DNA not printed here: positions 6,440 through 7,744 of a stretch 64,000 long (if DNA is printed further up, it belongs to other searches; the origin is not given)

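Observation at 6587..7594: Pentapeptide-repeat::TIR fusion protein translationally coupled to rpe, a candidate single-gene NADase defence or signalling module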

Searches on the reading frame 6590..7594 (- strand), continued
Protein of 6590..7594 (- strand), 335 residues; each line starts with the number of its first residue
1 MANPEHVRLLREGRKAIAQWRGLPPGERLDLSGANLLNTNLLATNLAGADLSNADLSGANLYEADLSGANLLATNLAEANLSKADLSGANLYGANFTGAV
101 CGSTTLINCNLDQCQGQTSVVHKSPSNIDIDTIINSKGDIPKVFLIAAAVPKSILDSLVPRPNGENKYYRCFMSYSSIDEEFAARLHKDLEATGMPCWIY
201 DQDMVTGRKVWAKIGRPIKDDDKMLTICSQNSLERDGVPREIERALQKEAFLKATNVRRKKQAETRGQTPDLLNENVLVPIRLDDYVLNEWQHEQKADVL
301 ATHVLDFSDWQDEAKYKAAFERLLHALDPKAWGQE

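Call 19: search_protein_families(library=pfam, proteins=[P0029, P0042, P0044, P0047, P0052], max_evalue=0.01)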
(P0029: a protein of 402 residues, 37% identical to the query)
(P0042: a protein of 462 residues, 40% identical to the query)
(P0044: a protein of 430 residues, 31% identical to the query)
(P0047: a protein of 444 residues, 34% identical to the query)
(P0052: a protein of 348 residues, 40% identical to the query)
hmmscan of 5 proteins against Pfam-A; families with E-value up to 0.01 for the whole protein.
P0029 (402 aa): 7 families
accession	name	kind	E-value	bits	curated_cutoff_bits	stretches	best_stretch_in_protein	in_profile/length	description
PF00805.28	Pentapeptide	-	1.7e-44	149.3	20.2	5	79-116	1-38/40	Pentapeptide repeats (8 copies)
PF13599.13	Pentapeptide_4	-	1.8e-22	79.6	38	3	89-161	6-78/78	Pentapeptide repeat region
PF13676.11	TIR_2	-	5.9e-18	65.9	28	1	247-329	2-83/122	TIR domain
PF13576.12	Pentapeptide_3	-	1.1e-13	51.6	27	1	147-189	2-47/48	Pentapeptide repeats (9 copies)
PF25296.1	Decapeptide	-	1.9e-07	31.3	45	0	64-126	10-72/74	Decapeptide repeat region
PF01582.25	TIR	-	7.7e-07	29.5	21.3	1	244-325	2-85/179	TIR domain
PF08937.16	ThsB_TIR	-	0.0016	19.3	21.2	1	247-324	1-86/100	Thoeris protein ThsB, TIR-like domain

P0042 (462 aa): 5 families
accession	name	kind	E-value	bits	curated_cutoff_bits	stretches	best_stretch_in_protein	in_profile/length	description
PF00805.28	Pentapeptide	-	2e-87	286.5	20.2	9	155-194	1-40/40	Pentapeptide repeats (8 copies)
PF13599.13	Pentapeptide_4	-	6.6e-38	129.1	38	5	132-196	13-77/78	Pentapeptide repeat region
PF13576.12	Pentapeptide_3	-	2.6e-20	72.8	27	3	138-180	2-47/48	Pentapeptide repeats (9 copies)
PF25296.1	Decapeptide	-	1.7e-10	41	45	2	34-97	9-72/74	Decapeptide repeat region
PF13676.11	TIR_2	-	9.2e-10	39.5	28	1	303-387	2-84/122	TIR domain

P0044 (430 aa): 7 families
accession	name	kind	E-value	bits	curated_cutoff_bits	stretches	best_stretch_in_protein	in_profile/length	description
PF00805.28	Pentapeptide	-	1.8e-49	165.2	20.2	7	114-153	1-40/40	Pentapeptide repeats (8 copies)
PF13576.12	Pentapeptide_3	-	1.7e-24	86.2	27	3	61-104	1-47/48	Pentapeptide repeats (9 copies)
PF13676.11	TIR_2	-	2.6e-24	86.5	28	1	287-418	2-122/122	TIR domain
PF13599.13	Pentapeptide_4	-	4e-24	84.9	38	3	55-126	2-73/78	Pentapeptide repeat region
PF01582.25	TIR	-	4.9e-10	39.9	21.3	1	284-379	2-98/179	TIR domain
PF25296.1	Decapeptide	-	5.8e-07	29.7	45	0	35-100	6-71/74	Decapeptide repeat region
PF08937.16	ThsB_TIR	-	1.5e-05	25.7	21.2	1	287-372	1-92/100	Thoeris protein ThsB, TIR-like domain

P0047 (444 aa): 4 families
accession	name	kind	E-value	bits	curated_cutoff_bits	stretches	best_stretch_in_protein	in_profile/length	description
PF00805.28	Pentapeptide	-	1e-48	162.8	20.2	7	54-92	1-39/40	Pentapeptide repeats (8 copies)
PF13599.13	Pentapeptide_4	-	1.5e-21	76.7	38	3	45-121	2-78/78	Pentapeptide repeat region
PF13676.11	TIR_2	-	1.6e-13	51.6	28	1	308-438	2-122/122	TIR domain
PF13576.12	Pentapeptide_3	-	1.6e-13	51.1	27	0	82-118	2-41/48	Pentapeptide repeats (9 copies)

P0052 (348 aa): 7 families
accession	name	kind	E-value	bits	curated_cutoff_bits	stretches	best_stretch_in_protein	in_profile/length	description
PF00805.28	Pentapeptide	-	6.7e-32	109.1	20.2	3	59-97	1-39/40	Pentapeptide repeats (8 copies)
PF13676.11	TIR_2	-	1.3e-15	58.4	28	1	202-299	2-93/122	TIR domain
PF13576.12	Pentapeptide_3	-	7.9e-10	39.2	27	0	32-73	2-46/48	Pentapeptide repeats (9 copies)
PF13599.13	Pentapeptide_4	-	9.6e-08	32.4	38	2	30-94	12-76/78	Pentapeptide repeat region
PF01582.25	TIR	-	2.2e-05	24.8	21.3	1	199-281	2-86/179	TIR domain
PF08937.16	ThsB_TIR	-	0.00031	21.5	21.2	1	232-280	40-88/100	Thoeris protein ThsB, TIR-like domain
PF25296.1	Decapeptide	-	0.00064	20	45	0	30-63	36-69/74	Decapeptide repeat region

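Call 27: find_related_loci(query=A3, collection=genome_contigs, flank=6000)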
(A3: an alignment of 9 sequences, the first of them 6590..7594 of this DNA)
Query A3 (335 aa) in genome_contigs; peptide patterns used: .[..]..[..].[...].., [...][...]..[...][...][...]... (x = any residue, [..] = any of these).
132 stretches matched a pattern; 52 encode a relative of the query (tblastn E <= 1e-3); 51 distinct loci.
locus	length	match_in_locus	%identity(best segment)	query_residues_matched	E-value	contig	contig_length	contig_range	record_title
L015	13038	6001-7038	60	1-333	3e-133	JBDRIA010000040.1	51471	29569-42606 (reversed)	MAG: Chloroflexota bacterium isolate MEGAHIT-group-1.557 k141_12816461, whole genome shotgun sequence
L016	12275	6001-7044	46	1-332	2e-95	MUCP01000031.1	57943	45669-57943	MAG: SAR202 cluster bacterium Io17-Chloro-G2 DeepMed-Io17-C273, whole genome shotgun sequence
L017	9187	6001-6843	53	69-334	3e-85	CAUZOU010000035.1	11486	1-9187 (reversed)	MAG: Dehalococcoidia bacterium isolate CB9_331.98 genome assembly, contig: Ga0302133_10002405, whole genome shotgun sequ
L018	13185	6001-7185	41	1-331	3e-81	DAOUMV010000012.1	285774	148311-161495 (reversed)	MAG TPA_asm: Dehalococcoidia bacterium isolate W92_284 k127_1004215, whole genome shotgun sequence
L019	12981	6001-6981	42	1-328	3e-74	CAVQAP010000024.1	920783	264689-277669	MAG: uncultured Acidobacteriota bacterium isolate MFD03323.bin.1.98 genome assembly, contig: contig_9751, whole genome s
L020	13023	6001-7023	40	1-327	3e-71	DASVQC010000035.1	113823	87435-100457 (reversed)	MAG TPA_asm: Pyrinomonadaceae bacterium isolate SMAG_U3196 k141_329032, whole genome shotgun sequence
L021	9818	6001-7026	41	1-328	8e-71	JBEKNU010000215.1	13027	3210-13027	MAG: Terriglobia bacterium isolate SPRUCE 424 SPRUCE_424_215, whole genome shotgun sequence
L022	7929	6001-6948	40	1-327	3e-70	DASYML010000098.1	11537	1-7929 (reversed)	MAG TPA_asm: Pyrinomonadaceae bacterium isolate SMAG_U4374 k141_2198549, whole genome shotgun sequence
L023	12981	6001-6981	40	1-328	7e-70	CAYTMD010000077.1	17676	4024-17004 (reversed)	MAG TPA_asm: uncultured Acidobacteriota bacterium isolate binchicken_co3_23 genome assembly, contig: NODE_10295_length_1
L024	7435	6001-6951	40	1-328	8e-69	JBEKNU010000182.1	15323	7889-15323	MAG: Terriglobia bacterium isolate SPRUCE 424 SPRUCE_424_182, whole genome shotgun sequence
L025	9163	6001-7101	37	1-328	2e-68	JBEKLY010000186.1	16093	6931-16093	MAG: Terriglobia bacterium isolate SPRUCE 381 SPRUCE_381_186, whole genome shotgun sequence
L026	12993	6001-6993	39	1-327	2e-68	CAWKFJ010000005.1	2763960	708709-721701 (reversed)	MAG: uncultured Acidobacteriota bacterium isolate MFD09212.bin.1.141 genome assembly, contig: contig_24621, whole genome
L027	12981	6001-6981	41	1-328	1e-67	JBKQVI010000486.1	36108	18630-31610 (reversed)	MAG: Terriglobia bacterium isolate SEr2D2E2F__bin_83 SEr2D2E2F_000000252251, whole genome shotgun sequence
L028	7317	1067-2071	38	1-327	2e-66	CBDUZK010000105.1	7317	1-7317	MAG TPA_asm: uncultured bacterium isolate SRR22302361_concoct_155 genome assembly, contig: ERZ25748748.7641, whole genom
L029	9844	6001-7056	38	1-329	1e-65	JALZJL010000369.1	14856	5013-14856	MAG: Acidobacteriota bacterium isolate MOJ bin39 SC8837-39_k127_524523, whole genome shotgun sequence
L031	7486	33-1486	40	28-327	2e-64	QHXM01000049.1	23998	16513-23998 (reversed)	MAG: Acidobacteria bacterium isolate gp4 AA20 14_0903_12_40cm_200_scaffold_4751_curated, whole genome shotgun sequence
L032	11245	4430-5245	44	46-327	2e-64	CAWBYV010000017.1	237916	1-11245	MAG: uncultured delta proteobacterium isolate MFD03044.bin.2.84 genome assembly, contig: contig_50691, whole genome shot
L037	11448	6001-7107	34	5-317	1e-59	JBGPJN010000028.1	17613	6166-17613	MAG: Dehalococcoidia bacterium isolate OBJ_0618_7090110_308 k141_231948_length_17613_cov_12.9342, whole genome shotgun s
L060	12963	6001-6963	39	1-327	1e-69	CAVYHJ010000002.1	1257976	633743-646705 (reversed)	MAG: uncultured bacterium isolate MFD01231.bin.1.77 genome assembly, contig: contig_13158, whole genome shotgun sequence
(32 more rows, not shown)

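Call 33: predict_structure(alignment_id=A2)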
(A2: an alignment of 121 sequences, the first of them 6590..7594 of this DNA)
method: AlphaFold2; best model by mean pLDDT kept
length: 335 residues; sequences in the alignment: 121
mean_pLDDT: 88.6   pTM: 0.56
mean pLDDT of the five models: 88.6, 88.6, 88.2, 87.7, 86.7
residues with pLDDT >= 90: 235; 70-90: 64; 50-70: 16; < 50: 20
segments of 3 or more residues with pLDDT < 50: 160-165, 206-217
pLDDT, mean of each block of 10 residues (from residue 1): 95 94 88 98 97 98 98 98 97 97 96 96 92 87 91 74 53 91 94 80 52 47 91 92 92 93 94 91 98 96 96 98 89 57
secondary structure, 60 per line:
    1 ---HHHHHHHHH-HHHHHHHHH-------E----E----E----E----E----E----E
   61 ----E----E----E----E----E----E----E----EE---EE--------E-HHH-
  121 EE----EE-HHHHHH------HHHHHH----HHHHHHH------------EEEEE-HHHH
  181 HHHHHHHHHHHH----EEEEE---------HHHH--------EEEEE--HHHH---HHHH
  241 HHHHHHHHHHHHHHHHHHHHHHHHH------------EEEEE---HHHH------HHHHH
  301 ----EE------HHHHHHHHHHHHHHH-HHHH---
elements in order: H4-12 H14-22 H130-135 H142-147 H152-158 E171-175 H177-192 E197-201 H211-214 E223-227 H230-233 H237-265 E278-282 H286-289 H296-300 H313-327 H329-332

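Call 35: fold_search(model_id=the predicted structure, library=pdb)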
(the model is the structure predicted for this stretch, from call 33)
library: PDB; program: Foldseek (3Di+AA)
matches with E <= 10: 507; with E <= 0.001: 51
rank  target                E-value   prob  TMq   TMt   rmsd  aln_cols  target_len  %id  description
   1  4yei_A                1.4e-07  1.00  0.25  0.38   8.4       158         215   34  Beta1mut synthetic solenoid protein (released 2016-03-09)
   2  5di5                  2.0e-07  1.00  0.17  0.25   9.0       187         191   24  beta1 t801 loop variant in P3221 (released 2016-08-31)
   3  5dqa_C                2.2e-07  1.00  0.25  0.38   7.9       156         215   33  t3284 loop variant of beta1 (released 2016-08-31)
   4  4ycq                  3.6e-07  1.00  0.21  0.38   9.6       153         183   33  Beta1 synthetic solenoid protein (released 2016-03-09)
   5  4yc5                  4.9e-07  1.00  0.20  0.29   7.0       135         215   31  Beta1 synthetic solenoid protein (released 2016-03-09)
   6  5dqa_A                5.7e-07  1.00  0.12  0.18  11.7       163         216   28  t3284 loop variant of beta1 (released 2016-08-31)
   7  5dns_B                1.5e-06  1.00  0.17  0.26   9.4       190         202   23  t1428 loop variant in P3221 (released 2016-09-28)
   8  2j8k                  1.8e-06  1.00  0.29  0.52   5.7       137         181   36  Structure of the fusion of NP275 and NP276, pentapeptide repeat proteins from Nostoc punctiforme (released 2006-12-07)
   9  5dns_A                1.8e-06  1.00  0.13  0.18  12.3       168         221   26  t1428 loop variant in P3221 (released 2016-09-28)
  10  2g0y                  3.9e-06  1.00  0.30  0.71   4.5       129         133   19  Crystal Structure of a Lumenal Pentapeptide Repeat Protein from Cyanothece sp 51142 at 2.3 Angstrom Resolution. Tetragon (released 2006-11-07)
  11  3sqv_A                4.5e-06  1.00  0.33  0.19   3.1       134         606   21  Crystal Structure of E. coli O157:H7 E3 ubiquitin ligase, NleL, with a human E2, UbcH7 (released 2012-01-25)
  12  3naw_B                4.8e-06  1.00  0.30  0.17   4.2       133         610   22  Crystal structure of E. coli O157:H7 effector protein NleL (released 2010-10-27)
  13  2f3l                  5.0e-06  1.00  0.28  0.69   5.9       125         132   19  Crystal Structure of a Lumenal Rfr-domain protein (Contig83.1_1_243_746) from Cyanothece sp. 51142 at 2.1 Angstrom resol (released 2006-11-07)
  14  2o6w                  1.2e-05  1.00  0.12  0.24   9.4       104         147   36  Crystal Structure of a Pentapeptide Repeat Protein (Rfr23) from the cyanobacterium Cyanothece 51142 (released 2007-12-18)
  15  4yfo                  1.3e-05  1.00  0.23  0.32   9.4       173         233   29  beta1_ex1 (released 2016-03-16)
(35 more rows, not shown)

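Call 60: search_dna_similar(query=window:6590-7594:-, collection=phages, mode=protein, max_rows=15)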
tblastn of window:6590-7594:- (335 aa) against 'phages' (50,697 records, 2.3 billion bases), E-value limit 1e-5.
No match.

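Call 61: search_dna_similar(query=window:6590-7594:-, collection=plasmids, mode=protein, max_rows=25)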
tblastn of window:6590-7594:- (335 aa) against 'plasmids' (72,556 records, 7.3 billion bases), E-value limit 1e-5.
Records with a match: 1; places in all: 2; records where one place covers at least 80% of the query: 0.
Best place of each record, by identity: <60% 1.
By first word of the organism name: Skermanella 1.
By predicted mobility (MOB-suite, as given by PLSDB): non-mobilizable 1.
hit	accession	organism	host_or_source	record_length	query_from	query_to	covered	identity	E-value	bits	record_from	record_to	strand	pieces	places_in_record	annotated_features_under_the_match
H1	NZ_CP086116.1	Skermanella rosea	single cell,hydrocarbon-contaminated ...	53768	127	335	62%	30.8%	1e-19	97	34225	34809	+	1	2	toll/interleukin-1 receptor domain-containing protein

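Call 62: get_annotated_region(hit=H1, flank=5000)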
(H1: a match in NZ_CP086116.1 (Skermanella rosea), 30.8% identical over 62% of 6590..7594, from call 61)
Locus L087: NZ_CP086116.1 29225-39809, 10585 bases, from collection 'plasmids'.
description: Skermanella rosea strain KEMB 2255-458 plasmid pSR-5, complete sequence
organism: Skermanella rosea (NCBI taxid 1817965)
taxonomy: Bacteria; Pseudomonadota; Alphaproteobacteria; Rhodospirillales; Azospirillaceae; Skermanella; Skermanella rosea
host: -; source: single cell,hydrocarbon-contaminated desert sand; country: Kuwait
typing (MOB-suite, as given by PLSDB): non-mobilizable
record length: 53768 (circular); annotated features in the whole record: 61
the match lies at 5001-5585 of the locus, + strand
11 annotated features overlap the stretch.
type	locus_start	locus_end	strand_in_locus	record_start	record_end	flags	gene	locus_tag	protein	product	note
CDS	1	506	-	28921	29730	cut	-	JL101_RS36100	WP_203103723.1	pentapeptide repeat-containing protein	-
CDS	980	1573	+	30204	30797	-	-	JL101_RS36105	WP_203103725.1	hypothetical protein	-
CDS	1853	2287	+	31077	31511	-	-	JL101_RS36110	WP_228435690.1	pentapeptide repeat-containing protein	-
CDS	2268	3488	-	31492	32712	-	-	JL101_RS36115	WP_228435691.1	IS256 family transposase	-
CDS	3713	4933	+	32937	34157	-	-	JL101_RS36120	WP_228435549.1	IS256 family transposase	-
CDS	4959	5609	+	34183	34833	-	-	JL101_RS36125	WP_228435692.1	toll/interleukin-1 receptor domain-containing protein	GO:0007165 - signal transduction [Evidence IEA]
CDS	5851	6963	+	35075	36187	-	-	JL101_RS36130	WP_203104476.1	PEP-CTERM sorting domain-containing protein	-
CDS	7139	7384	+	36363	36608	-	-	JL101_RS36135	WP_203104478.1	AlpA family phage regulatory protein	-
CDS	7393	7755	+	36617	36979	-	-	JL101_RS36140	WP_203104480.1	hypothetical protein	-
CDS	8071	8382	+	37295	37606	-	-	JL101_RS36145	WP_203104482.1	hypothetical protein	-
CDS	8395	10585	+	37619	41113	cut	-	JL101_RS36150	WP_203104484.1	hypothetical protein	-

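Call 72: search_protein_families(library=pfam, alignment_id=A7, max_evalue=0.00001)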
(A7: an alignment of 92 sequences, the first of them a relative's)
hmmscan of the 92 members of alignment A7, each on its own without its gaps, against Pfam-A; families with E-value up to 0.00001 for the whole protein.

A. member 1, L018:3505-4707:- (401 aa): 1 family
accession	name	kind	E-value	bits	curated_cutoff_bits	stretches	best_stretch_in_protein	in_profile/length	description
PF02515.22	CoA_transf_3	-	1.4e-115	386.8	23.3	1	11-378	1-366/366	CoA-transferase family III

B. families by the number of members that match (of 92 scanned): 65 families (the first 25 are shown)
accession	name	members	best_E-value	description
PF13676.11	TIR_2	7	3.9e-22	TIR domain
PF00805.28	Pentapeptide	6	1.1e-76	Pentapeptide repeats (8 copies)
PF13576.12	Pentapeptide_3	6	8.5e-25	Pentapeptide repeats (9 copies)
PF13599.13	Pentapeptide_4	5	2.3e-26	Pentapeptide repeat region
PF01582.25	TIR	5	5.7e-14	TIR domain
PF00437.27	T2SSE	2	1.6e-134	Type II/IV secretion system protein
PF02515.22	CoA_transf_3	2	1.4e-115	CoA-transferase family III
PF13855.12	LRR_8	2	2.1e-27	Leucine rich repeat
PF23598.1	LRR_14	2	1.5e-20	Leucine-rich repeat region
PF12799.13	LRR_4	2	3.2e-16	Leucine Rich repeats (2 copies)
PF13378.12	MR_MLE_C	1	4e-59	Enolase C-terminal domain-like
PF02774.23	Semialdhyde_dhC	1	2.5e-56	Semialdehyde dehydrogenase, dimerisation domain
PF01138.27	RNase_PH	1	2.2e-52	3' exoribonuclease family, domain 1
PF00185.30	OTCace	1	5.1e-48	Aspartate/ornithine carbamoyltransferase, Asp/Orn binding domain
PF02729.26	OTCace_N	1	1.6e-42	Aspartate/ornithine carbamoyltransferase, carbamoyl-P binding domain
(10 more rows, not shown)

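Call 73: search_protein_families(library=padloc, alignment_id=A7, max_evalue=1e-8)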
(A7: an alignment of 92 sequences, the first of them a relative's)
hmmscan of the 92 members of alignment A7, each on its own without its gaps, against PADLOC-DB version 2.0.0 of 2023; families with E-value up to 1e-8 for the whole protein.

A. member 1, L018:3505-4707:- (401 aa): 0 families

B. families by the number of members that match (of 92 scanned): 21 families
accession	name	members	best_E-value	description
PDLC05062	PDC-S66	5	1.2e-54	-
PDLC02421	Aga_TIR-PNTD1-PNTD2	4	5.2e-11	Class I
PDLC02012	SAVED5--SAVED_TIR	3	5.9e-15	-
PDLC02403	Aga_TIR-PNTD1-PNTD2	2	9.1e-10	Class I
PDLC00417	ThsB1|ThsB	1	1e-30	TIR-like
PDLC00712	Effector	1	4.9e-22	2TM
PDLC02962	RT-TIR_XII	1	3e-14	single gene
PDLC02961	RT-TIR_XII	1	3.1e-14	single gene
PDLC00424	ThsB1|ThsB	1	6.2e-14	TIR-like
PDLC00342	PtuB1|PtuB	1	8.1e-14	Unknown function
PDLC00325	PtuB1|PtuB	1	8.7e-12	Unknown function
PDLC00337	PtuB1|PtuB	1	1.4e-11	Unknown function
PDLC00313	PtuB1|PtuB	1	8.3e-11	Unknown function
PDLC00345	PtuB1|PtuB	1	1.3e-10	Unknown function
PDLC01250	Cas4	1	6.6e-10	"CAS-I,CAS-II,CAS-III,CAS-IV,CAS-V,CAS-VI; acquisition_associated"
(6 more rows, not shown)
